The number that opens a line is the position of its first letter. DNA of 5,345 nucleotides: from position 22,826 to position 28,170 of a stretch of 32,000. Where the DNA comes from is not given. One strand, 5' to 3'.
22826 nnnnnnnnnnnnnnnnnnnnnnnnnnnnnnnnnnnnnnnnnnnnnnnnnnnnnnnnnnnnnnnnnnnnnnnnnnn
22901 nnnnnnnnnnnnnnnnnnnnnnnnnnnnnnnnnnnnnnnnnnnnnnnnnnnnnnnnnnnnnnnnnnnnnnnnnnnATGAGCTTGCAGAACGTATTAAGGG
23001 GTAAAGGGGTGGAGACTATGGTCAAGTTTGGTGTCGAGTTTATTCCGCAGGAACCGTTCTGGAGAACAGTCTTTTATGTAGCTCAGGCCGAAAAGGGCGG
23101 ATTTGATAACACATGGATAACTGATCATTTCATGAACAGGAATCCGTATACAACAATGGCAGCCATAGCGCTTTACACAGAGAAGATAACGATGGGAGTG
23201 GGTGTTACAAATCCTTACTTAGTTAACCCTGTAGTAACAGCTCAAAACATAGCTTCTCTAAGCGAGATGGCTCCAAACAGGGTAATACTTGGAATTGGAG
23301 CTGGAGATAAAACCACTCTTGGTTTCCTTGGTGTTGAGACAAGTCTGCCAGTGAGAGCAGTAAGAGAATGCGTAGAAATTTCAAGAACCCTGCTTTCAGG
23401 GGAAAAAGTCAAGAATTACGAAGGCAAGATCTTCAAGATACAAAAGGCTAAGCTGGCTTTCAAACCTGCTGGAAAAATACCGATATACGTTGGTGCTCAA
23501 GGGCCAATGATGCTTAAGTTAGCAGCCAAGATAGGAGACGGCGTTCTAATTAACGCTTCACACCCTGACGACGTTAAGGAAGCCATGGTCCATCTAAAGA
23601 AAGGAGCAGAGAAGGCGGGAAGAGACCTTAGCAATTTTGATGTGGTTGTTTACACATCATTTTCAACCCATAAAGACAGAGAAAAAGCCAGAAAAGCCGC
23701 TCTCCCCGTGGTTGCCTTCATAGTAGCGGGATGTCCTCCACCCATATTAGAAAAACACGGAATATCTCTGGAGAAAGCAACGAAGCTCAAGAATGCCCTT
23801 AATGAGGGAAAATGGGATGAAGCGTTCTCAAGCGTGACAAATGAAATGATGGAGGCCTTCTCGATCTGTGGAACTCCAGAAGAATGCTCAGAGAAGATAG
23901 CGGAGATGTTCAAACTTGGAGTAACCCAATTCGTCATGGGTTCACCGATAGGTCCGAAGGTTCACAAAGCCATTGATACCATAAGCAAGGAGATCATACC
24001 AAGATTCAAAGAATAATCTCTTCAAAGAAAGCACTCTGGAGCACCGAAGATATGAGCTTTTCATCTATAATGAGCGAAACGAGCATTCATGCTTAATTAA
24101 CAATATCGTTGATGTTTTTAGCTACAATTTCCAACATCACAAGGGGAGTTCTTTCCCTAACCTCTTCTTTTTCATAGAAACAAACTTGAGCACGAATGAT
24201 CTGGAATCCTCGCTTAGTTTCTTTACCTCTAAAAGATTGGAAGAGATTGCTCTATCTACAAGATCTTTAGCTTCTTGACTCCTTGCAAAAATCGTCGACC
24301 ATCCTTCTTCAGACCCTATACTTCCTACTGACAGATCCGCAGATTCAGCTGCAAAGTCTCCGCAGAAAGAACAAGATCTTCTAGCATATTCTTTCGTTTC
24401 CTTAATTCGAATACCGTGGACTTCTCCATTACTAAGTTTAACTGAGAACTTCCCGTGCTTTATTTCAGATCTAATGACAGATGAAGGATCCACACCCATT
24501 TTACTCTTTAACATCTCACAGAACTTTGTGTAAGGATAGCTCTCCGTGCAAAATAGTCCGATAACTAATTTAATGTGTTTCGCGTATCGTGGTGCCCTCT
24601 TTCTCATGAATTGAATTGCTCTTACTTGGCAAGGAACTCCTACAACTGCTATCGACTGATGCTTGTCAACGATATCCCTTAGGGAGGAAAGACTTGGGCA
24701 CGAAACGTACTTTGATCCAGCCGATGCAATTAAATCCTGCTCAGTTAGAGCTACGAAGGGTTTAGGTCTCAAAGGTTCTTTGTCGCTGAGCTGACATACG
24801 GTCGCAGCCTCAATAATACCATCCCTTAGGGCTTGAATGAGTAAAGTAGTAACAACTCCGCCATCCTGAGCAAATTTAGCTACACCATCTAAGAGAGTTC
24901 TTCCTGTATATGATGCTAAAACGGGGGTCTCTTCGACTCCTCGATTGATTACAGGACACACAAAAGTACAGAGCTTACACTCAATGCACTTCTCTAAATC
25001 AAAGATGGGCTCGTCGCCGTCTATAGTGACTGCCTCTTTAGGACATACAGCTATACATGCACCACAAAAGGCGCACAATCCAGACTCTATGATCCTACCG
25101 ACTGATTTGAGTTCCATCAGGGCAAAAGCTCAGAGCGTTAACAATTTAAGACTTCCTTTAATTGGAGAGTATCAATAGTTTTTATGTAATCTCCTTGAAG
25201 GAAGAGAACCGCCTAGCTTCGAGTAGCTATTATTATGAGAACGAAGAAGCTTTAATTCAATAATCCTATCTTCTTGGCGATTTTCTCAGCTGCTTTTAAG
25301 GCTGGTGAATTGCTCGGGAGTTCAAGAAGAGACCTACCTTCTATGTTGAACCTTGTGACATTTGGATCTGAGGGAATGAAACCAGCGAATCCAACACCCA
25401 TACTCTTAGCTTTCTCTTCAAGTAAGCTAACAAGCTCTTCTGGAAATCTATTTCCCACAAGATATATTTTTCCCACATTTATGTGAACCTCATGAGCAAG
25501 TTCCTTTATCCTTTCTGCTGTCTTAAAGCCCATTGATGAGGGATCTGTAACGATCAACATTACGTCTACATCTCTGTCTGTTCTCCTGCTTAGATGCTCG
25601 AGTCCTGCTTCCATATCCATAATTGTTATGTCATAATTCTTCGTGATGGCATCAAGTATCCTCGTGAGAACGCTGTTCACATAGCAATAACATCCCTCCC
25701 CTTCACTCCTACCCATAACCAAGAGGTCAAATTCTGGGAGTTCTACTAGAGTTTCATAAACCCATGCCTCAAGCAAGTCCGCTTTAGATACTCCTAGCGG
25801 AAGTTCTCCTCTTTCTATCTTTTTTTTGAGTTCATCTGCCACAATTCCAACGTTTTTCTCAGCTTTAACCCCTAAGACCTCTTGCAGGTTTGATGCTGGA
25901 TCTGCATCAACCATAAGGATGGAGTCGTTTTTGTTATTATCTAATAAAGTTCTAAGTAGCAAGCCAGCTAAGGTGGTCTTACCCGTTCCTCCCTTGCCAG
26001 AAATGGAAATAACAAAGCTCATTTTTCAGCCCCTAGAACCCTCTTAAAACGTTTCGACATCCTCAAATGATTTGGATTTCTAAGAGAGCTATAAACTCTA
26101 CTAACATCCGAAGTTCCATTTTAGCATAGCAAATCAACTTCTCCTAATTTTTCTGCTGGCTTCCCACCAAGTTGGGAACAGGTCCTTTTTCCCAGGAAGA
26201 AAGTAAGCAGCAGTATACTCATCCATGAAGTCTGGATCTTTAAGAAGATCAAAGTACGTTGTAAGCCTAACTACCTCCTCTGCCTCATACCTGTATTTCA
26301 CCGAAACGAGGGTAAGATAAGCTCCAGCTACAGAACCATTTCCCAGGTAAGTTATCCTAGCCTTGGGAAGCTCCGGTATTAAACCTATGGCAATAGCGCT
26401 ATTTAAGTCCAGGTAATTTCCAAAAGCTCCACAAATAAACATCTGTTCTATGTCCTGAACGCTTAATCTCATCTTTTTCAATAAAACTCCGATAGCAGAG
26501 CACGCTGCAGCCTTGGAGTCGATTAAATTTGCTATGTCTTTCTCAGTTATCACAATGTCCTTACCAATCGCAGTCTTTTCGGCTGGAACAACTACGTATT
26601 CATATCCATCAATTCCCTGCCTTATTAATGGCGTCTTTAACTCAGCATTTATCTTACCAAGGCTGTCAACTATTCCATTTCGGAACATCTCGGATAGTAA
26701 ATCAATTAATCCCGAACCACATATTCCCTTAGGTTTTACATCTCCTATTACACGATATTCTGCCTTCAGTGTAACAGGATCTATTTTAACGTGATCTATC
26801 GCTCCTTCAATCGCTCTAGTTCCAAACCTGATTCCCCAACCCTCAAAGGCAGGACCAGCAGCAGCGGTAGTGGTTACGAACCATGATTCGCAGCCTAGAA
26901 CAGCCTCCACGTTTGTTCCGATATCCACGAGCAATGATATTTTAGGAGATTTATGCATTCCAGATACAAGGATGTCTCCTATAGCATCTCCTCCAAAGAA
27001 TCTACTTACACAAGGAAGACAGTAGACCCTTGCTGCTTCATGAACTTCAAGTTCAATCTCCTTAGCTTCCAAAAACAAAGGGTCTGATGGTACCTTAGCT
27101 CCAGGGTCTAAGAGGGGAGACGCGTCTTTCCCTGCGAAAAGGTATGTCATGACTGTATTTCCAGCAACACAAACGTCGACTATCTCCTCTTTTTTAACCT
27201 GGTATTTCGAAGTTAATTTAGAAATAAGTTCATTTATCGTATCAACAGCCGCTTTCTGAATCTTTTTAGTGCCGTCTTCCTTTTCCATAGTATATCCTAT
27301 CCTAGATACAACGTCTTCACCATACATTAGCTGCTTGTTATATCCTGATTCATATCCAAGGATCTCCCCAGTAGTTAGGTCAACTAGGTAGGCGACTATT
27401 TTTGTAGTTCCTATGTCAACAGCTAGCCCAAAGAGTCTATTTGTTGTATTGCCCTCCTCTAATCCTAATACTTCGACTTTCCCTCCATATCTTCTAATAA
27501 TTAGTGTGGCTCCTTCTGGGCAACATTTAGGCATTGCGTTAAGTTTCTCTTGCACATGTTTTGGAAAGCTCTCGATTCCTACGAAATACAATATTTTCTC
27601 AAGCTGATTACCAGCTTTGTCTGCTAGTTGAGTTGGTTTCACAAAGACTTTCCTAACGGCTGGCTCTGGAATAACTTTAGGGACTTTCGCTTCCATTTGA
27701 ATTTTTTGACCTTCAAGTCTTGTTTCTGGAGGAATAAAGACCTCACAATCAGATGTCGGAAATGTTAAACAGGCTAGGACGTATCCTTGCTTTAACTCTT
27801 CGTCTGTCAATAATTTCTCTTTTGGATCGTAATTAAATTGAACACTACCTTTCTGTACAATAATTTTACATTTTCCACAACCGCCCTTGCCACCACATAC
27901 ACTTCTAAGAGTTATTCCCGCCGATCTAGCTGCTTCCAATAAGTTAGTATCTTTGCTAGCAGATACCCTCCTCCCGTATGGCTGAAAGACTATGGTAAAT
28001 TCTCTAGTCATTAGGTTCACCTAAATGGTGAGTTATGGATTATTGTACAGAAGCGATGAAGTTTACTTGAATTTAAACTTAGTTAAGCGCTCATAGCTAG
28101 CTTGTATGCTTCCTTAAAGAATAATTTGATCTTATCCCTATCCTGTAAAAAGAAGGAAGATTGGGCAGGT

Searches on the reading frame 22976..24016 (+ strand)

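Call 6: search_protein_families(library=pfam, proteins=[window:22976-24016:+], max_evalue=0.001)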
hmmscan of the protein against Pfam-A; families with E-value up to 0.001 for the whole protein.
window:22976-24016:+ (346 aa): 1 family
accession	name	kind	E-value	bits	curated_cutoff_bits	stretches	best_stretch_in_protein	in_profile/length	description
PF00296.26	Bac_luciferase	-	8.8e-73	245.8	27.9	1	27-318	21-314/314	Luciferase-like monooxygenase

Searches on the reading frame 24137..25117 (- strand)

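Call 6: search_protein_families(library=pfam, proteins=[window:24137-25117:-], max_evalue=0.001)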
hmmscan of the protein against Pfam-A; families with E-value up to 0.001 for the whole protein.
window:24137-25117:- (326 aa): 10 families
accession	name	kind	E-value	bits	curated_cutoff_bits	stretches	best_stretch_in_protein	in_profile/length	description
PF04432.18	FrhB_FdhB_C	-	1.1e-43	149.1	23.3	1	154-303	2-149/150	Coenzyme F420 hydrogenase/dehydrogenase, beta subunit C terminus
PF04422.18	FrhB_FdhB_N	-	1.8e-18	66.9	22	1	70-146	2-77/78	Coenzyme F420 hydrogenase/dehydrogenase, beta subunit N-term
PF13237.11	Fer4_10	-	1.4e-08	35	25.5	2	10-55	4-53/53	4Fe-4S dicluster domain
PF00037.32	Fer4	-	1.4e-07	31.5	21.1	2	37-56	1-20/24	4Fe-4S binding domain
PF13187.11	Fer4_9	-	3.1e-07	30.7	27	1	15-55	2-48/52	4Fe-4S dicluster domain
PF12797.12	Fer4_2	-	3.4e-07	30.3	24.5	1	37-56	3-22/22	4Fe-4S binding domain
PF12838.12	Fer4_7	-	8.2e-07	29.8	27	1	15-56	2-50/52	4Fe-4S dicluster domain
PF13183.11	Fer4_8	-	1.2e-06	29.4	27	0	41-61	2-22/68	4Fe-4S dicluster domain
PF14697.11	Fer4_21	-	1.5e-06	28.7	35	1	10-57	3-54/59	4Fe-4S dicluster domain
PF12837.12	Fer4_6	-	9.8e-06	25.7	25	0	39-56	4-21/24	4Fe-4S binding domain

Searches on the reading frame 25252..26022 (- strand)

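Call 6: search_protein_families(library=pfam, proteins=[window:25252-26022:-], max_evalue=0.001)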
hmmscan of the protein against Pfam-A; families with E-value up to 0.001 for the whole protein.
window:25252-26022:- (256 aa): 7 families
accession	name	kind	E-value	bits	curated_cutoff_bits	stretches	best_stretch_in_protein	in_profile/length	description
PF01656.29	CbiA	-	1e-13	51.8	25.4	1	7-230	4-123/125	CobQ/CobB/MinD/ParA nucleotide binding domain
PF13614.12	AAA_31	-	3.1e-12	47.2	27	1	5-175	4-163/177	AAA domain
PF10609.15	ParA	-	6e-09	36.1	27.1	1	4-252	6-245/246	NUBPL iron-transfer P-loop NTPase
PF02374.21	ArsA_ATPase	-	1.2e-08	35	24.3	1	4-66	3-63/305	Anion-transporting ATPase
PF00142.24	Fer4_NifH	-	4.8e-06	26.7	25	0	155-252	144-244/271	4Fe-4S iron sulfur cluster binding proteins, NifH/frxC family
PF01935.23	DUF87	-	0.0007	20.2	23.2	0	6-40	27-60/220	Helicase HerA, central domain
PF06564.18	CBP_BcsQ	-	0.00075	19.5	21.3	0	7-162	6-148/234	Cellulose biosynthesis protein BcsQ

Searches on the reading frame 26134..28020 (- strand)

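Call 6: search_protein_families(library=pfam, proteins=[window:26134-28020:-], max_evalue=0.001)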
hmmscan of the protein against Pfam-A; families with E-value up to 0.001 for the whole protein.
window:26134-28020:- (628 aa): 3 families
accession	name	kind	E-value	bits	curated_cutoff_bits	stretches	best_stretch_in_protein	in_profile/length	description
PF14574.11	RACo_C_ter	-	8.1e-92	307.4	27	1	361-617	2-259/261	C-terminal domain of RACo the ASKHA domain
PF17651.6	Raco_middle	-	4.1e-54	183.1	26.8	1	197-358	1-163/163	RACo middle region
PF00111.32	Fer2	-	1.2e-14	54.4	21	1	13-89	4-77/77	2Fe-2S iron-sulfur cluster binding domain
